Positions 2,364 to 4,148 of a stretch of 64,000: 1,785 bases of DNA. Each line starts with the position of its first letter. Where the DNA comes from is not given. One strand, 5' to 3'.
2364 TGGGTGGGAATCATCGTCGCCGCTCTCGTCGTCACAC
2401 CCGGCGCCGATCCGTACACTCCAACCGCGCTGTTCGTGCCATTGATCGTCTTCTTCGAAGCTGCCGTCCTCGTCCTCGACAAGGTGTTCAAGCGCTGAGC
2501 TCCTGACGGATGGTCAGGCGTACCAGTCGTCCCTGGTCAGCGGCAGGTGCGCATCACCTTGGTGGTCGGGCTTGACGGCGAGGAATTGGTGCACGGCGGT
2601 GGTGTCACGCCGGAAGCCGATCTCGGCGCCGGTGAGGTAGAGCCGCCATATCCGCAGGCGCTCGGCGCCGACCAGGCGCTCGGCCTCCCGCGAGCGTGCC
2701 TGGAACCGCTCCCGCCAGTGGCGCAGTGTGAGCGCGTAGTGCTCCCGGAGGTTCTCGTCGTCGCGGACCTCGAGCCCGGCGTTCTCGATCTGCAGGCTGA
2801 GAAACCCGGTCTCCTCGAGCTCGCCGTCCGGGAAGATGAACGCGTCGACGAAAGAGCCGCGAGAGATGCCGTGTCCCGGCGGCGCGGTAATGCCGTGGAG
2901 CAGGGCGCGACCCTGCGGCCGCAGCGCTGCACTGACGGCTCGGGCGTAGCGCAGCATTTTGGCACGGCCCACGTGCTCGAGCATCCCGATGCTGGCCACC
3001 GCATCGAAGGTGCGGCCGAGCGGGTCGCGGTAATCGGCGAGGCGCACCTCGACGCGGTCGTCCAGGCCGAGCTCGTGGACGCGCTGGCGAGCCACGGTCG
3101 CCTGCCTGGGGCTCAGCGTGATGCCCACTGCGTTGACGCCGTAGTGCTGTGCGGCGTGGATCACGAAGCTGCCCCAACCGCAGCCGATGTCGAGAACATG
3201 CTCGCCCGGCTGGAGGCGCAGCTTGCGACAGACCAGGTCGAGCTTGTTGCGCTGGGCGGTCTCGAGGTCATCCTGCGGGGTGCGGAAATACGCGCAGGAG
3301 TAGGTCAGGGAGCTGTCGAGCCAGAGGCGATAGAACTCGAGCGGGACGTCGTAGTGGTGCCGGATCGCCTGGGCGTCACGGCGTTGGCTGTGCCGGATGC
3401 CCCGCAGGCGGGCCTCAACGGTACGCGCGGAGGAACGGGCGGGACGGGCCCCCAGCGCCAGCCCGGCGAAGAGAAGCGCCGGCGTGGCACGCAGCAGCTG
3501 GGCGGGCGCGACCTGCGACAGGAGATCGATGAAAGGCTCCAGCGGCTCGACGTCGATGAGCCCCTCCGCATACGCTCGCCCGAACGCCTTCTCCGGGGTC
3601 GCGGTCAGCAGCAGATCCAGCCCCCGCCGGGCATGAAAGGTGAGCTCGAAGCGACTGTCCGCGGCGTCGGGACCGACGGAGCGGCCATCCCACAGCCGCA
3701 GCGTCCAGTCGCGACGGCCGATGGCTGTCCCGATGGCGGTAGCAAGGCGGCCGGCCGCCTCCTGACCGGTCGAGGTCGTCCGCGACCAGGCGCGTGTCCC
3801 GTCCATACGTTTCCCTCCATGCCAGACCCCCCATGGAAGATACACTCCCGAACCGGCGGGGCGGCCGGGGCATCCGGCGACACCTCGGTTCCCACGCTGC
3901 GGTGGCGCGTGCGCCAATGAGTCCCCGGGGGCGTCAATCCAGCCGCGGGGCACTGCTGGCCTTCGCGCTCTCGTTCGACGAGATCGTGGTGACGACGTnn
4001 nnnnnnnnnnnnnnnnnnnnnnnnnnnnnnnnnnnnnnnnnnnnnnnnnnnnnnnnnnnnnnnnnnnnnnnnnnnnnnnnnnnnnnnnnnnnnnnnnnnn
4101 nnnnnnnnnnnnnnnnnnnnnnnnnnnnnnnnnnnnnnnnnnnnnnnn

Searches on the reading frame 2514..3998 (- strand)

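Call 40: search_protein_families(library=pfam, proteins=[window:2514-3998:-], max_evalue=0.0001)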
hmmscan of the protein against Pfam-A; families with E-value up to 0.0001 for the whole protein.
window:2514-3998:- (494 aa): 6 families
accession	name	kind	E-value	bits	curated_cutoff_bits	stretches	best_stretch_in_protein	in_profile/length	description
PF02353.26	CMAS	-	2.3e-88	296.5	27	1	203-472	1-273/273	Mycolic acid cyclopropane synthetase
PF13649.12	Methyltransf_25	-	1e-15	58.6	27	1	268-363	1-97/97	Methyltransferase domain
PF08242.18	Methyltransf_12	-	2.1e-14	54.4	30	1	269-364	1-97/98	Methyltransferase domain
PF08241.18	Methyltransf_11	-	7.1e-13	49.4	21.2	1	269-366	1-94/95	Methyltransferase domain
PF13489.12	Methyltransf_23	-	1.8e-10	41.3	27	1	261-373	19-122/164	Methyltransferase domain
PF13847.12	Methyltransf_31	-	5.4e-09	36.3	27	1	264-364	3-106/145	Methyltransferase domain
